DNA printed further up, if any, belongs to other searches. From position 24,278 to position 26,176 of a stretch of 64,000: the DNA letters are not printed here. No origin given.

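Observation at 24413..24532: pyrG (CTP synthase) has no canonical start codon: in-frame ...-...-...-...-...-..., with the conserved N-terminus beginning at CTG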

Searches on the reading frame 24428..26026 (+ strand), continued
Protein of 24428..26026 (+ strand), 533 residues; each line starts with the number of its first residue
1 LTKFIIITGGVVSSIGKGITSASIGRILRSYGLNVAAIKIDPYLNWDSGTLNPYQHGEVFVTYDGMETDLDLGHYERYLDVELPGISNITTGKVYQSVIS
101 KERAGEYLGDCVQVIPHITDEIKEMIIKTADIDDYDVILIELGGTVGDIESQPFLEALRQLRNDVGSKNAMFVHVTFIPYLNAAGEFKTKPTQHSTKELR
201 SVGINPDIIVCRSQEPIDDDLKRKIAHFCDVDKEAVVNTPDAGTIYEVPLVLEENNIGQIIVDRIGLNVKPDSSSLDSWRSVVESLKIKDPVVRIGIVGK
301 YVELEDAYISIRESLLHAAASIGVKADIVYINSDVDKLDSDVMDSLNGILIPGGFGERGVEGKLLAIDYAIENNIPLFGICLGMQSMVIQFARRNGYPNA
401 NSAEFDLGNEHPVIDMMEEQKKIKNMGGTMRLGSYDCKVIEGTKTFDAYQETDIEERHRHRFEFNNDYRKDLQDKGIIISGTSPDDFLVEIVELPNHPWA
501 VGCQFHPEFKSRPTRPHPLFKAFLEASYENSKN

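Call 31: list_cluster_members(proteins=[window:24428-26026:+, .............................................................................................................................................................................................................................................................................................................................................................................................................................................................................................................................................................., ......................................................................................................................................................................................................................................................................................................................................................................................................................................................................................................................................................, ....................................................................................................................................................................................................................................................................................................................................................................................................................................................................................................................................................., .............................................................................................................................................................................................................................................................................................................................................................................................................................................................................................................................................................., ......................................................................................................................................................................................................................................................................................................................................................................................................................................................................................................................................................, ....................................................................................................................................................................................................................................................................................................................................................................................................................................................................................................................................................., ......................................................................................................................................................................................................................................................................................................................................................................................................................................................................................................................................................, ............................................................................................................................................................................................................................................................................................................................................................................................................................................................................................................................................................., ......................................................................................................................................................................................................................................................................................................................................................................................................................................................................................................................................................])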
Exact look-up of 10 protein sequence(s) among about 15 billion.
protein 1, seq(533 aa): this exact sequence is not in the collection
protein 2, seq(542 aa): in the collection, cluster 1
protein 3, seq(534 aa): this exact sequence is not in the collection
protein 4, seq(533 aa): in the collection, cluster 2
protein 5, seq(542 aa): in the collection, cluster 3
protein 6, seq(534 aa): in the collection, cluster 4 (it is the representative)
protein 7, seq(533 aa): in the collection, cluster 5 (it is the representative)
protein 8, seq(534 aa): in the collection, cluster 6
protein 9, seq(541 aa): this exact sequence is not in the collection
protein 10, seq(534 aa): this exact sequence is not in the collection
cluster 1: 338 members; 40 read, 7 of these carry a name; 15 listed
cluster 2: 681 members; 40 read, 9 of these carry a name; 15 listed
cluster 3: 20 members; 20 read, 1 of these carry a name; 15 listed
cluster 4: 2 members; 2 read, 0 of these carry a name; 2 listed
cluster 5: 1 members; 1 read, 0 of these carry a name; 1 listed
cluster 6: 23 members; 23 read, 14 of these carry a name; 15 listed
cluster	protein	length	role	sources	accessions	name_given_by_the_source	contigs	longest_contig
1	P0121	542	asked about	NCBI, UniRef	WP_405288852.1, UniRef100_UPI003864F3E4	glutamine hydrolyzing CTP synthase [Methanobrevibacter sp.] | glutamine hydrolyzing CTP synthase n=1 Tax=Methanobrevibacter sp. TaxID=66852 ...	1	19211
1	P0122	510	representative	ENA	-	-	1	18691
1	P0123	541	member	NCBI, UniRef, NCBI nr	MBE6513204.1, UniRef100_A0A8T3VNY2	MAG: CTP synthase (glutamine hydrolyzing) [Methanobrevibacter olleyae] | CTP synthase n=1 Tax=Methanobrevibacter olleyae TaxID=294671 RepID=A0A8T3VNY2_METOL | CTP synthase (glutamine hydrolyzing) [Methanobrevibacter olleyae]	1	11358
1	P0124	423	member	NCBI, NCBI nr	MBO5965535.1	MAG: CTP synthase (glutamine hydrolyzing), partial [Methanobrevibacter sp.] | CTP synthase (glutamine hydrolyzing) [Methanobrevibacter sp.]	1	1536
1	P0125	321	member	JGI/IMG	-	CTP synthase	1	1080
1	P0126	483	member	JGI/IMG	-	CTP synthase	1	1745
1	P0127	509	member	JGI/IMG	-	CTP synthase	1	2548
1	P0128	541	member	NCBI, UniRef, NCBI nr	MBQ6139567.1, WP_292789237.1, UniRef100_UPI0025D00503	MAG: CTP synthase (glutamine hydrolyzing) [Methanobrevibacter sp.] | glutamine hydrolyzing CTP synthase n=1 Tax=Methanobrevibacter sp. TaxID=66852 ... | CTP synthase (glutamine hydrolyzing) [Methanobrevibacter sp.]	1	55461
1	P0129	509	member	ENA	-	-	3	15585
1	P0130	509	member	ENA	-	-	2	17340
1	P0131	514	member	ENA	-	-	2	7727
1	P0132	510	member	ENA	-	-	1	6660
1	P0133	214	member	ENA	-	-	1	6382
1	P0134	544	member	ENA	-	-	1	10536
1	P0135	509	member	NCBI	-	-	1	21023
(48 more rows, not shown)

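Call 39: search_protein_families(library=ncbifam, proteins=[window:24428-26026:+])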
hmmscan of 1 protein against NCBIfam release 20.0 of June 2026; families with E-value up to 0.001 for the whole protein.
window:24428-26026:+ (533 aa): 10 families
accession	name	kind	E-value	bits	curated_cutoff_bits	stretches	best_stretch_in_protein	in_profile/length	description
NF003792.0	PRK05380.1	equivalog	1.7e-239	795.9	308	1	2-532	3-531/534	CTP synthase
TIGR00337.1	PyrG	equivalog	2.4e-238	792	462.75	1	2-526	3-526/526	glutamine hydrolyzing CTP synthase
NF004836.1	PRK06186.1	equivalog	1.5e-31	109.3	260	1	293-526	1-226/228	CTP synthase C-terminal region-related (seleno)protein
NF008471.0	PRK11366.1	equivalog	3.9e-08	33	266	0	482-525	199-242/254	gamma-glutamyl-gamma-aminobutyrate hydrolase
TIGR01368.1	CPSaseIIsmall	equivalog_domain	8.6e-08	31.5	307.35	1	312-387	186-259/361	glutamine-hydrolyzing carbamoyl-phosphate synthase small subunit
TIGR00888.1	guaA_Nterm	equivalog_domain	1e-07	31.6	172.15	1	321-396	20-92/188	glutamine-hydrolyzing GMP synthase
NF009475.0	PRK12838.1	equivalog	5.2e-07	28.9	221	1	311-420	179-282/359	carbamoyl phosphate synthase small subunit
NF001975.0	PRK00758.1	equivalog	9.1e-07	28.6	198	1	321-406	23-98/185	GMP synthase subunit A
NF005849.0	PRK07765.1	equivalog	1e-05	24.9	308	1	307-391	8-93/219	aminodeoxychorismate/anthranilate synthase component II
NF010081.0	PRK13566.1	equivalog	0.00032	19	645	1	365-392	591-618/729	anthranilate synthase component I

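Call 43: list_cluster_members(proteins=[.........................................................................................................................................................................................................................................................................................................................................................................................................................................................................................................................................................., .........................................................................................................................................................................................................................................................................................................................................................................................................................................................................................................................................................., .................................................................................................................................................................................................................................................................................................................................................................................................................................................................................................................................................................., window:24524-26026:+])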
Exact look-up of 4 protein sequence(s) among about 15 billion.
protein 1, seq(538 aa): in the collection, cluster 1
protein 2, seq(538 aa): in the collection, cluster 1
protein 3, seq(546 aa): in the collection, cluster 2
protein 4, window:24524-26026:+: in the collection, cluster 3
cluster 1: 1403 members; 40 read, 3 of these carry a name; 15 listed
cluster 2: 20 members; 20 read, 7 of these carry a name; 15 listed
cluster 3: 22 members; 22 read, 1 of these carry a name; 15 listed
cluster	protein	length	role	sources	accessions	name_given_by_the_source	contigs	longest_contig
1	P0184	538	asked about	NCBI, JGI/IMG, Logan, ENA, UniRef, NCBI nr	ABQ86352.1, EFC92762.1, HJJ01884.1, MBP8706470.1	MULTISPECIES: CTP synthase [Methanobrevibacter] | CTP synthase | CTP synthase n=2 Tax=Methanobrevibacter smithii TaxID=2173 RepID=A5UJH4_METS3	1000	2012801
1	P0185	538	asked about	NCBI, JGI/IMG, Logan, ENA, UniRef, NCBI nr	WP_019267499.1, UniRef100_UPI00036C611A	CTP synthase [Methanobrevibacter smithii] | CTP synthase n=1 Tax=Methanobrevibacter TaxID=2172 RepID=UPI00036C611A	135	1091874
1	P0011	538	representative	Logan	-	-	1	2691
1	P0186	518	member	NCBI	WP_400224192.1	CTP synthase, partial [Methanobrevibacter smithii]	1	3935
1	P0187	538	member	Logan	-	-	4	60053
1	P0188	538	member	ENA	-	-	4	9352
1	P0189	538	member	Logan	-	-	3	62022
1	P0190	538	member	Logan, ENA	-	-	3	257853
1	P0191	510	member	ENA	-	-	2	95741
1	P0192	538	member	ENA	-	-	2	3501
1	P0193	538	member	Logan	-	-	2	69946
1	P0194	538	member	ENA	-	-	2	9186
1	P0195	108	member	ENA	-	-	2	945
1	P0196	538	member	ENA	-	-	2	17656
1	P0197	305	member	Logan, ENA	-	-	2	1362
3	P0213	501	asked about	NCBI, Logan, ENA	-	-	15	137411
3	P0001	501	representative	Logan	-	-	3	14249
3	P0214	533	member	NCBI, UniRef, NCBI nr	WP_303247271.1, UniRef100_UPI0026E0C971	CTP synthase [uncultured Methanobrevibacter sp.] | CTP synthase n=1 Tax=uncultured Methanobrevibacter sp. TaxID=253161 RepID=UPI0026E0C971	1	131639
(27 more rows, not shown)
